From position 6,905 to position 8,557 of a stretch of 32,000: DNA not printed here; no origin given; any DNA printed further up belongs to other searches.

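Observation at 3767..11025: Redox island pairing a cell-surface HAO-family octahaem cytochrome with a cytoplasmic CooS-scaffold enzyme that lacks a C-cluster cysteine: candidate archaeal hydroxylamine/NO/nitrite-handling system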

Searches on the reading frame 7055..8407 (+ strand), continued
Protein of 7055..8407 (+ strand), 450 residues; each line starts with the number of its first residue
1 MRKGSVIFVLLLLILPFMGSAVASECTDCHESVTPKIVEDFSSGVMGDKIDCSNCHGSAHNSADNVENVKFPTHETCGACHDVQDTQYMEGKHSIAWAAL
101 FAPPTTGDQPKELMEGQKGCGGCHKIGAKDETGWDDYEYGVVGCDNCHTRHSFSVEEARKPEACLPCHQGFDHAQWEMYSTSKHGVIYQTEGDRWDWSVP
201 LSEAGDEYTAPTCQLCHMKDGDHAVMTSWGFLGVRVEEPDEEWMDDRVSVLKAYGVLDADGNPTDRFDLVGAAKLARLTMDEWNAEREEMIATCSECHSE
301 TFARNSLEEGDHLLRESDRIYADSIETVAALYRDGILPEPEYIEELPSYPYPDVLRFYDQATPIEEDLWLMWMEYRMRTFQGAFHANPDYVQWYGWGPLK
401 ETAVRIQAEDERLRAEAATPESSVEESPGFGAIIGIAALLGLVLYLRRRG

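Call 17: find_encoding_contigs(protein=P0007, flank=8000, max_places=2)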
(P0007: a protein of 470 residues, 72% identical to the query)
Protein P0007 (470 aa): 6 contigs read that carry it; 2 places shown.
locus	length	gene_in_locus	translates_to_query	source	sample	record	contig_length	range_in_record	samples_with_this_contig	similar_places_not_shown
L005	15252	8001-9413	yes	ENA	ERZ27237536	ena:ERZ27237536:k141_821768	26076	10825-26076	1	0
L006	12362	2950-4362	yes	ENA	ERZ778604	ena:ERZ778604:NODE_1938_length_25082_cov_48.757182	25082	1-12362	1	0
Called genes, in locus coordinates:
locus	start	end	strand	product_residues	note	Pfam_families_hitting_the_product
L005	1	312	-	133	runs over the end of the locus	PF13412:HTH_24 (faint)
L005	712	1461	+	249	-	PF00005:ABC_tran, PF13304:AAA_21 (faint)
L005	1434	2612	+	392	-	PF01458:SUFBD_core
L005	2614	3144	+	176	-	PF01613:Flavin_Reduct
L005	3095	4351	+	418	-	PF00753:Lactamase_B, PF19583:ODP, PF00258:Flavodoxin_1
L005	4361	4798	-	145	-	PF01047:MarR (weak), PF08279:HTH_11, PF12840:HTH_20 (weak), PF13384:HTH_23 (faint), PF13404:HTH_AsnC-type, PF13412:HTH_24, PF22482:AsnC_trans_reg_3, PF01037:AsnC_trans_reg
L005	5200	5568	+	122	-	-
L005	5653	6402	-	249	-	PF02593:DUF166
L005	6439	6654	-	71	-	PF10049:DUF2283 (weak)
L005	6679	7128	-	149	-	PF08279:HTH_11 (weak), PF09339:HTH_IclR (weak), PF13404:HTH_AsnC-type, PF13412:HTH_24, PF01037:AsnC_trans_reg, PF22482:AsnC_trans_reg_3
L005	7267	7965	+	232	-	-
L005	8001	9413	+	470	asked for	PF09699:Paired_CXXCH_1 (faint), PF13447:Multi-haem_cyto, PF14522:Cytochrome_C7 (faint), PF14537:Cytochrom_c3_2 (faint), PF13435:Cytochrome_C554 (weak), PF13447:Multi-haem_cyto (weak)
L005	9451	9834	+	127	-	PF02915:Rubrerythrin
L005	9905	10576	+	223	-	PF03460:NIR_SIR_ferr, PF01077:NIR_SIR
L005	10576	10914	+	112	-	PF07883:Cupin_2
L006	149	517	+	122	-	-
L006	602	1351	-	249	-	PF02593:DUF166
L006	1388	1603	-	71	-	PF10049:DUF2283 (weak)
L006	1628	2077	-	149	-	PF08279:HTH_11 (weak), PF09339:HTH_IclR (weak), PF13404:HTH_AsnC-type, PF13412:HTH_24, PF01037:AsnC_trans_reg, PF22482:AsnC_trans_reg_3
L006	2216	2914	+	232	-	-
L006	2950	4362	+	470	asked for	PF09699:Paired_CXXCH_1 (faint), PF13447:Multi-haem_cyto, PF14522:Cytochrome_C7 (faint), PF14537:Cytochrom_c3_2 (faint), PF13435:Cytochrome_C554 (weak), PF13447:Multi-haem_cyto (weak)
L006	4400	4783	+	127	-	PF02915:Rubrerythrin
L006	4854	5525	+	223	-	PF03460:NIR_SIR_ferr, PF01077:NIR_SIR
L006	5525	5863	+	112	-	PF07883:Cupin_2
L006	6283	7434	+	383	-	PF14522:Cytochrome_C7 (faint), PF22113:Mtrc-MtrF_II-IV_dom (faint), PF11783:Cytochrome_cB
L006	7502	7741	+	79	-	PF07883:Cupin_2 (weak)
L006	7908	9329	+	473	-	PF14522:Cytochrome_C7 (faint), PF14537:Cytochrom_c3_2 (faint), PF22113:Mtrc-MtrF_II-IV_dom (weak), PF11783:Cytochrome_cB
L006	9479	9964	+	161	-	PF03625:DUF302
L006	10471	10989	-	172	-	PF13404:HTH_AsnC-type, PF13412:HTH_24, PF01037:AsnC_trans_reg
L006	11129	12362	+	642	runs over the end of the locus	PF00037:Fer4 (weak), PF04422:FrhB_FdhB_N, PF04432:FrhB_FdhB_C, PF03460:NIR_SIR_ferr, PF01077:NIR_SIR, PF00037:Fer4 (weak), PF12838:Fer4_7 (weak), PF14697:Fer4_21 (weak), +6 more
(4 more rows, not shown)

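Call 18: find_encoding_contigs(protein=P0014, flank=8000, max_places=2)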
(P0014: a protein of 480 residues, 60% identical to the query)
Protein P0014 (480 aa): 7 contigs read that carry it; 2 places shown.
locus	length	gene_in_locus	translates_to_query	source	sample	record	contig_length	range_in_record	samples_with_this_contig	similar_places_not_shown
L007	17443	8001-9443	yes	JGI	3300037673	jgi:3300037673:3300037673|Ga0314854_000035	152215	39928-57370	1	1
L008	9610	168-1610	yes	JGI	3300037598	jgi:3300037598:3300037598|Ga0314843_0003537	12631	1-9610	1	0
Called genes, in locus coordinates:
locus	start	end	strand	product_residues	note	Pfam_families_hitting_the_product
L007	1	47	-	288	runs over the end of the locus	PF01040:UbiA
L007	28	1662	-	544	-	PF00115:COX1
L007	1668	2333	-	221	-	PF00034:Cytochrom_C (faint)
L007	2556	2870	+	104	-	PF07883:Cupin_2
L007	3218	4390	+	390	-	PF00115:COX1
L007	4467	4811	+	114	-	PF03551:PadR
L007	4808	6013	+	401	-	PF00155:Aminotran_1_2 (weak), PF00266:Aminotran_5, PF01212:Beta_elim_lyase (weak), PF01041:DegT_DnrJ_EryC1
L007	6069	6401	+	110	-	PF01592:NifU_N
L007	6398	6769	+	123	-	PF01592:NifU_N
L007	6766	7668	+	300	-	PF02445:NadA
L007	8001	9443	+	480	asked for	PF13435:Cytochrome_C554 (faint), PF14522:Cytochrome_C7 (faint), PF14537:Cytochrom_c3_2 (faint), PF13447:Multi-haem_cyto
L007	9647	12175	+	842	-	PF11845:Tll0287-like, PF00672:HAMP, PF01590:GAF, PF13185:GAF_2, PF13492:GAF_3, PF00989:PAS, PF08448:PAS_4, PF13188:PAS_8, +5 more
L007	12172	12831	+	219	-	PF00072:Response_reg, PF24038:DUF7347 (weak)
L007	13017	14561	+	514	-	PF09699:Paired_CXXCH_1 (faint), PF13435:Cytochrome_C554 (faint), PF14522:Cytochrome_C7 (faint), PF14537:Cytochrom_c3_2 (faint), PF13447:Multi-haem_cyto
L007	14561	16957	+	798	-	PF04879:Molybdop_Fe4S4, PF00384:Molybdopterin, PF01568:Molydop_binding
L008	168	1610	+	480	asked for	PF13435:Cytochrome_C554 (faint), PF14522:Cytochrome_C7 (faint), PF14537:Cytochrom_c3_2 (faint), PF13447:Multi-haem_cyto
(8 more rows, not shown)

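Call 19: find_encoding_contigs(protein=P0026, flank=8000, max_places=1)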
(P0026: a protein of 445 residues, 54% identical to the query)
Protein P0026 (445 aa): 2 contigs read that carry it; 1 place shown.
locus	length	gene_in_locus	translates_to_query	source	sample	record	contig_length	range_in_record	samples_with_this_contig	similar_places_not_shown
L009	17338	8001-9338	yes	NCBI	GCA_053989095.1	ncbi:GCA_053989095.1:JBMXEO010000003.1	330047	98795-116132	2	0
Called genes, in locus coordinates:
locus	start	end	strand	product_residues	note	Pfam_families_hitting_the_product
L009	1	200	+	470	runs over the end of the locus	PF13458:Peripla_BP_6, PF01094:ANF_receptor, PF27849:MAST (faint)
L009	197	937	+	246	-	PF13476:AAA_23 (weak), PF13555:AAA_29 (faint), PF00005:ABC_tran, PF13304:AAA_21 (faint)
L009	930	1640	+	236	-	PF13476:AAA_23 (weak), PF00005:ABC_tran, PF02463:SMC_N (weak), PF13401:AAA_22 (faint), PF13304:AAA_21 (weak)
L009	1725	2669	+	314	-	PF26553:PDDEXK_19, PF01381:HTH_3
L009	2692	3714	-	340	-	PF02754:CCG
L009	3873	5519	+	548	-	PF00118:Cpn60_TCP1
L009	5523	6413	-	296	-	-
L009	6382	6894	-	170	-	-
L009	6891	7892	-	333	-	PF00022:Actin (faint), PF06723:MreB_Mbl, PF17989:ALP_N, PF21522:MreB-like_C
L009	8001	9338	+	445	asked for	PF14522:Cytochrome_C7 (faint), PF14537:Cytochrom_c3_2 (faint), PF09699:Paired_CXXCH_1 (faint), PF13447:Multi-haem_cyto, PF13435:Cytochrome_C554 (weak), PF13447:Multi-haem_cyto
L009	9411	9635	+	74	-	-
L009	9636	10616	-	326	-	PF00180:Iso_dh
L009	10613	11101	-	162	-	PF00694:Aconitase_C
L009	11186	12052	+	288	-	PF00753:Lactamase_B, PF23023:Anti-Pycsar_Apyc1 (weak)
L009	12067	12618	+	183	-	PF01725:Ham1p_like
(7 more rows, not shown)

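Call 61: find_related_loci(query=A2, collection=metagenome_contigs, flank=7000)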
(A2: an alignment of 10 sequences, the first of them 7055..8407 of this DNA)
Query A2 (450 aa) in metagenome_contigs; peptide patterns used: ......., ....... (x = any residue, [..] = any of these).
499 stretches matched a pattern; 105 encode a relative of the query (tblastn E <= 1e-3); the best 80 are kept; 80 distinct loci.
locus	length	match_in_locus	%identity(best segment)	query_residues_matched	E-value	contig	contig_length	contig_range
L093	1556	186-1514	87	1-450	0e+0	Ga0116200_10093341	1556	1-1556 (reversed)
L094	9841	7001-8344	82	5-449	0e+0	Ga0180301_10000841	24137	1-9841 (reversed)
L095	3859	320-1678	78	1-450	0e+0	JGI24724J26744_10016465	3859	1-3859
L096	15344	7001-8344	76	8-450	0e+0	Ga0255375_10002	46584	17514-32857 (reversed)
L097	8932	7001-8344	76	8-450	0e+0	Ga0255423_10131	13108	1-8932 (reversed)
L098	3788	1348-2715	72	7-450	0e+0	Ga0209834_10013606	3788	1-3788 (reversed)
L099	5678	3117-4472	75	8-450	0e+0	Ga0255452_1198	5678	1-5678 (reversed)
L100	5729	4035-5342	76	19-449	0e+0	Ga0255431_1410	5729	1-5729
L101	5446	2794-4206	71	4-450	0e+0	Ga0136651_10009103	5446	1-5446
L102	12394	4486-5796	76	19-450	0e+0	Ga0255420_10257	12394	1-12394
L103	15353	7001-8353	74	8-450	0e+0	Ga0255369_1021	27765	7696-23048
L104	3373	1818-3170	74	8-450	0e+0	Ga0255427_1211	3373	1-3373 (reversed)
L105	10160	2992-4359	72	16-450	0e+0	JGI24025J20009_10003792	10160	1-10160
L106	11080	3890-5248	73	18-450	0e+0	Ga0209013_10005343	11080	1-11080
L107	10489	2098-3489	71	7-450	0e+0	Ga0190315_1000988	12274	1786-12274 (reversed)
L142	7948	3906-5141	45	10-425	3e-126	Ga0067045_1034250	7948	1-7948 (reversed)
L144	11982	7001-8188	47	21-421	9e-126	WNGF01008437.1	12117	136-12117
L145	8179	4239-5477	45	1-423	3e-125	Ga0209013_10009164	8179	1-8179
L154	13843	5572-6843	46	1-431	4e-123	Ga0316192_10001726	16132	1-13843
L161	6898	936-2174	45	1-423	7e-122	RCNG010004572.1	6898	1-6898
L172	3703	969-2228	45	3-431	7e-123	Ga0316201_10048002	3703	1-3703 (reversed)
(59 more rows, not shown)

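Call 65: search_protein_families(library=ncbifam, proteins=[L142:961-2673:+, L142:2869-3723:+, L142:3864-5165:+, L094:5932-6609:+, L094:5163-5741:-], max_evalue=0.00001)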
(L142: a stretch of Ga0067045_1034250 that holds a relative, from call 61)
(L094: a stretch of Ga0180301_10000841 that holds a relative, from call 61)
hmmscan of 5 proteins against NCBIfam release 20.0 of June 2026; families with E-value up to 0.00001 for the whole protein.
L142:961-2673:+ (570 aa): 3 families
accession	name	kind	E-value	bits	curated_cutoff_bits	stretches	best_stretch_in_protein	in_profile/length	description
NF003658.0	PRK05290.1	equivalog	1.2e-256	852.6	367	1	28-569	1-545/546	hydroxylamine reductase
TIGR01703.1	hybrid_clust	equivalog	8.3e-233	773.6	360.8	1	28-568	1-522/522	hydroxylamine reductase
TIGR01702.1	CO_DH_cata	equivalog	7.9e-07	27.6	478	0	468-528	503-564/621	anaerobic carbon-monoxide dehydrogenase catalytic subunit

L142:2869-3723:+ (284 aa): 23 families
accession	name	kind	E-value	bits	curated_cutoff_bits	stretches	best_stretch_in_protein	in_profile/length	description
TIGR01944.1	rnfB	subfamily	2.9e-09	36.8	68.7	1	35-122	99-186/190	RnfABCDGE type electron transport complex subunit B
TIGR02179.1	PorD_KorD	subfamily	3.3e-09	36.7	60.05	1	46-101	22-77/78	2-oxoacid:acceptor oxidoreductase, delta subunit, pyruvate/2-ketoisovalerate family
NF040864.1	HgcB_ferredoxin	equivalog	1.3e-08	34.6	99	1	44-98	9-63/93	mercury methylation ferredoxin HgcB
TIGR03294.1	FrhG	equivalog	4.1e-08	33.2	245.5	1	46-95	171-219/228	coenzyme F420 hydrogenase subunit gamma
NF040770.1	hetero_SS_HdrA2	exception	4.1e-08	31.8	1100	1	44-127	572-649/777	CoB-CoM heterodisulfide reductase HdrA2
NF045790.1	OxalOxreddelta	equivalog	5.4e-08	32.4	230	1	40-100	252-310/316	oxalate oxidoreductase subunit delta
NF038196.1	ferrodoxin_EFR1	subfamily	6e-08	33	75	1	29-100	165-233/242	EFR1 family ferrodoxin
NF040684.1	PorD_Arch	equivalog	1.3e-07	31.6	120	1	46-100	29-83/85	pyruvate synthase subunit PorD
NF043069.1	T4HPD_activ_SAM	equivalog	2.9e-07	30.2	425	1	34-103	36-104/299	trans-4-hydroxy-L-proline dehydratase activase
NF009945.0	PRK13409.1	equivalog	3.1e-07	29.5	469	0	40-70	40-70/592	ribosome biogenesis/translation initiation ATPase RLI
NF043039.1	HgcAB_like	equivalog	5e-07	29.6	285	1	27-96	278-349/350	HgcAB-like fusion protein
NF003475.0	PRK05113.1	equivalog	6.6e-07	29.4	203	1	35-112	99-178/190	electron transport complex subunit RsxB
NF007202.0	PRK09623.1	equivalog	1.1e-06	28.9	166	1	45-102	47-104/105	3-methyl-2-oxobutanoate dehydrogenase subunit delta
NF007203.0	PRK09624.1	equivalog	1.3e-06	28.6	171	1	45-100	47-102/105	pyuvate ferredoxin oxidoreductase subunit delta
NF007204.0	PRK09625.1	equivalog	1.3e-06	28.5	125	1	41-104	52-114/133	pyruvate flavodoxin oxidoreductase subunit delta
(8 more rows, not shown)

L142:3864-5165:+ (433 aa): 2 families
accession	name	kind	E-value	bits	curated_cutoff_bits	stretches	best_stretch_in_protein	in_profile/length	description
NF052343.1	hydrazine_HDH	equivalog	5.2e-23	81.2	900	2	30-227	117-307/564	hydrazine dehydrogenase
TIGR03508.1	decahem_SO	subfamily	7.6e-06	25.6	192.2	0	29-92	70-129/258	DmsE family decaheme c-type cytochrome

L094:5932-6609:+ (225 aa): 11 families
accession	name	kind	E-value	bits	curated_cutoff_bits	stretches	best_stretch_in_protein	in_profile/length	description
TIGR02374.1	nitri_red_nirB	equivalog_domain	4.1e-51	174.3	578.35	1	14-218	552-758/794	nitrite reductase large subunit NirB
NF011565.0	PRK14989.1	subfamily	2.4e-42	145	883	1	16-206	559-751/847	nitrite reductase large subunit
NF007126.0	PRK09567.1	equivalog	1e-14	53.6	523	1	14-219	366-585/595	NirA family protein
TIGR02064.1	dsrA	equivalog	1.9e-13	50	392.85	1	30-157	90-225/402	dissimilatory-type sulfite reductase subunit alpha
NF007125.0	PRK09566.1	equivalog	1.6e-12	46.6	594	1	13-185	312-494/513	ferredoxin--nitrite reductase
TIGR02912.1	sulfite_red_C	equivalog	2.8e-12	46.3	324.1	1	24-155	22-162/314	sulfite reductase subunit C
NF010029.0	PRK13504.1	equivalog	2.9e-12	45.7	457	1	128-216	476-566/575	NADPH-dependent assimilatory sulfite reductase hemoprotein subunit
TIGR02042.1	sir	equivalog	1.4e-10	40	731.5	1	42-219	391-576/581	sulfite reductase, ferredoxin dependent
TIGR02041.1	CysI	equivalog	1.9e-10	39.9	756.55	0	131-212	456-538/541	assimilatory sulfite reductase (NADPH) hemoprotein subunit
TIGR02435.1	CobG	equivalog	4.7e-10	39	234.8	1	13-157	246-387/388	precorrin-3B synthase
TIGR02066.1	dsrB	equivalog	1.1e-09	37.8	341.5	1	35-153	42-167/341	dissimilatory-type sulfite reductase subunit beta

L094:5163-5741:- (192 aa): 4 families
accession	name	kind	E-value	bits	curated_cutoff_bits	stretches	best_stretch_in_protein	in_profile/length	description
NF040820.1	trans_reg_LrpA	equivalog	5e-09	36.2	250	1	8-140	2-138/141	HTH-type transcriptional regulator LrpA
NF053758.1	ChrTpTrnRegChrS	equivalog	1.4e-08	34.6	250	1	5-140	9-148/158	chromate efflux transcriptional regulator ChrS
NF008384.0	PRK11179.1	equivalog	2.2e-08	34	227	1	4-139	3-143/153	transcriptional regulator AsnC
NF040947.1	trans_reg_LysM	equivalog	6.4e-06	26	180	1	8-139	1-133/136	HTH-type transcriptional regulator LysM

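Call 86: search_protein_families(library=pfam, proteins=[L098:591-1292:+, L172:113-457:+, L161:2408-3205:+, L144:5281-6840:+, L145:2523-3845:-, L106:2518-2967:-, L154:1239-2507:-], max_evalue=0.001)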
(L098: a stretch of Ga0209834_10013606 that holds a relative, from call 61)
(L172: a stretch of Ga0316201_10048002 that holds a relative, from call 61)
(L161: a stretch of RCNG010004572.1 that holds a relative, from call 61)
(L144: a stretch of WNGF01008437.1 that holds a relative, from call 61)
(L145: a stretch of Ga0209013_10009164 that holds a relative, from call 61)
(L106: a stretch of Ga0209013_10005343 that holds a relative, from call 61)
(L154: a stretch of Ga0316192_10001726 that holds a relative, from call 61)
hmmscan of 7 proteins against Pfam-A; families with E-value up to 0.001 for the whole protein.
L098:591-1292:+ (233 aa): 0 families

L172:113-457:+ (114 aa): 0 families

L161:2408-3205:+ (265 aa): 1 family
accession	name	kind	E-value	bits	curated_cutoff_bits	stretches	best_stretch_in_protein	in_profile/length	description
PF03741.22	TerC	-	4e-42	144.4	27.8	1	15-210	1-177/178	Integral membrane protein TerC family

L144:5281-6840:+ (519 aa): 4 families
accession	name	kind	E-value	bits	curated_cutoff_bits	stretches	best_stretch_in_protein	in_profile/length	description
PF02335.20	Cytochrom_C552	-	1.8e-133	446.2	24.1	1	86-497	1-395/438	Cytochrome c552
PF14522.11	Cytochrome_C7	-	5e-09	36.3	24.8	0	170-281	3-66/67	Cytochrome c7 and related cytochrome c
PF14537.11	Cytochrom_c3_2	-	3.3e-05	24.7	25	0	343-399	2-46/79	Cytochrome c3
PF22113.1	Mtrc-MtrF_II-IV_dom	-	5.6e-05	23.2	30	0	173-234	113-166/176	Outer membrane cytochrome MtrC/MtrF-like, domains II/IV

L145:2523-3845:- (440 aa): 20 families
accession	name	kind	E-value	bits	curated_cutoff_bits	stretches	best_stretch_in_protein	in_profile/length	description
PF00005.33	ABC_tran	-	1e-43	149.7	25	2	28-174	1-137/137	ABC transporter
PF13304.12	AAA_21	-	3.4e-12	47.5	27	0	342-414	221-296/304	AAA domain, putative AbiEii toxin, Type IV TA system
PF02463.25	SMC_N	-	5.9e-10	39.4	40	0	358-429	136-210/220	RecF/RecN/SMC N terminal domain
PF13555.12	AAA_29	-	4.8e-09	36.3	27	0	37-61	21-45/61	P-loop containing region of AAA domain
PF13481.12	AAA_25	-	3.1e-07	30.6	27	0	269-293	30-54/195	AAA domain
PF20703.3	nSTAND1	-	1.6e-06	28.5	27.1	0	37-82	32-60/379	Novel STAND NTPase 1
PF13191.12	AAA_16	-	3.4e-06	28.1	32.6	1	270-406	20-161/167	AAA ATPase domain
PF03193.22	RsgA_GTPase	-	5.2e-06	26.8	30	0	268-305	103-139/174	RsgA GTPase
PF13401.12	AAA_22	-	5.3e-06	27.2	27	0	273-384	6-92/130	AAA domain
PF13604.12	AAA_30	-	7.1e-06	26.3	27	0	273-403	19-114/191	AAA domain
PF13476.12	AAA_23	-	1.7e-05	26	27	0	263-289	11-36/201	AAA domain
PF05729.18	NACHT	-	4.9e-05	23.7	26.7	0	274-293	2-21/167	NACHT domain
PF25199.1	nSTAND_NTPase5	-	5.1e-05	23.6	34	0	35-59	38-62/145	Novel STAND NTPase 5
PF02367.23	TsaE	-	9e-05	22.9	26.6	0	266-293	15-42/128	Threonylcarbamoyl adenosine biosynthesis protein TsaE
PF20720.3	nSTAND3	-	0.00017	21.7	27.2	0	269-293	14-38/155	Novel STAND NTPase 3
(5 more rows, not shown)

L106:2518-2967:- (149 aa): 12 families
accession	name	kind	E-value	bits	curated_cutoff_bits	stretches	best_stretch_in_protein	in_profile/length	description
PF13412.12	HTH_24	-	8.3e-13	48.1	21.9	1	3-49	2-48/48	Winged helix-turn-helix DNA-binding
PF01037.27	AsnC_trans_reg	-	3.4e-12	46.5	25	1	68-138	1-72/73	Lrp/AsnC ligand binding domain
PF13404.12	HTH_AsnC-type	-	1.1e-10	41.6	27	1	2-43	1-42/42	AsnC-type helix-turn-helix domain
PF22482.2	AsnC_trans_reg_3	-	1.4e-09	38.3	24.4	1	64-141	3-87/95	PF0864 C-terminal dimeric alpha+beta barrel domain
PF08279.18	HTH_11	-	7.9e-07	29.3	25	1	8-62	4-54/55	HTH domain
PF09339.16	HTH_IclR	-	5.7e-06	26.5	22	1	7-50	6-50/52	IclR helix-turn-helix domain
PF13384.12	HTH_23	-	5.5e-05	23.3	24.6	1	8-47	9-46/50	Homeodomain-like domain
PF12840.13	HTH_20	-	0.00011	22.5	27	1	9-50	9-50/51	Helix-turn-helix domain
PF13545.12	HTH_Crp_2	-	0.00014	22.2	27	1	18-60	22-67/70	Crp-like helix-turn-helix domain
PF22451.2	NirdL-like_HTH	-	0.00019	21.4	27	1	18-48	16-46/47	Siroheme decarboxylase NirDL-like HTH domain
PF08220.18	HTH_DeoR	-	0.00059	20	21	1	5-49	1-45/57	DeoR-like helix-turn-helix domain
PF04545.22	Sigma70_r4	-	0.00093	19.1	24.1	0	3-40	6-42/50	Sigma-70, region 4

L154:1239-2507:- (422 aa): 4 families
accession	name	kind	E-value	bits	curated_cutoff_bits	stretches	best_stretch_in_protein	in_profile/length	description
PF03266.21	NTPase_1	-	2.6e-22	79.9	23.9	1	236-393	2-159/168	NTPase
PF10649.15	DUF2478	-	4.9e-05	23.4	22.3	1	241-374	7-137/159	Protein of unknown function (DUF2478)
PF13401.12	AAA_22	-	0.00042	21.1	27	1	234-336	6-92/130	AAA domain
PF13191.12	AAA_16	-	0.00063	20.7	32.6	0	234-262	25-53/167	AAA ATPase domain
